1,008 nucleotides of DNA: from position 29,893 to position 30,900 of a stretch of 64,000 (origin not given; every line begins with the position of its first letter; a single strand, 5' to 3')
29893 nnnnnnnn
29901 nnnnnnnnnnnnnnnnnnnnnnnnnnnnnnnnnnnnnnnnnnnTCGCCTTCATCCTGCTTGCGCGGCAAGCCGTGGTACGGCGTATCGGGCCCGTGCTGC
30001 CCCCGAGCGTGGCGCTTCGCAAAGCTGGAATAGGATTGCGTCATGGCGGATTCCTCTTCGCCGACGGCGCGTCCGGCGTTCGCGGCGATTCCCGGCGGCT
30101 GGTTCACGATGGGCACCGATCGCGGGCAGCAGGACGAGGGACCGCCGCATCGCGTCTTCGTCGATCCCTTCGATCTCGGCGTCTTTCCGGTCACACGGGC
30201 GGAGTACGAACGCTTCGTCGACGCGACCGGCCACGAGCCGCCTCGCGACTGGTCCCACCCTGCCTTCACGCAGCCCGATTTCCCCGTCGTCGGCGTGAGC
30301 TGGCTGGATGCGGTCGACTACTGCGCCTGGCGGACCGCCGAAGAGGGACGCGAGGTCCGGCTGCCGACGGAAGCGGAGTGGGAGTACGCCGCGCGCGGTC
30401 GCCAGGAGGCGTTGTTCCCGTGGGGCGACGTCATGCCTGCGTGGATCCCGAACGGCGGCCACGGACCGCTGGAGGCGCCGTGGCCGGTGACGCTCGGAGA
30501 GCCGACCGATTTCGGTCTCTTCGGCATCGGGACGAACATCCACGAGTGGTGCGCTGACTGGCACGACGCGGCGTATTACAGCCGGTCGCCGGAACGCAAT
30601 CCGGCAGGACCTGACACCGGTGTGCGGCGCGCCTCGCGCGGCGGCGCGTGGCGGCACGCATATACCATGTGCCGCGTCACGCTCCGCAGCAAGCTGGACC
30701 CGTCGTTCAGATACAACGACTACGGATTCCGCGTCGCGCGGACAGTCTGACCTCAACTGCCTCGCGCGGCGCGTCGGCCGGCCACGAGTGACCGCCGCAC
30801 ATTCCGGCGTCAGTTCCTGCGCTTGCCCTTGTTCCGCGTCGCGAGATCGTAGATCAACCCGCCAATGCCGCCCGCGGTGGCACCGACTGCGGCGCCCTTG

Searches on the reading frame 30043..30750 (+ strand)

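Call 30: search_protein_families(library=pfam, proteins=[window:30043-30750:+], max_evalue=0.001)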
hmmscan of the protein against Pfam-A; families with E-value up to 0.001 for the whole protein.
window:30043-30750:+ (235 aa): 1 family
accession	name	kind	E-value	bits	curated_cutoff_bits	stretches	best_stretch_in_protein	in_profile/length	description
PF03781.23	FGE-sulfatase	-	4e-47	161.5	23.3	1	13-233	5-255/255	Sulfatase-modifying factor enzyme 1-like domain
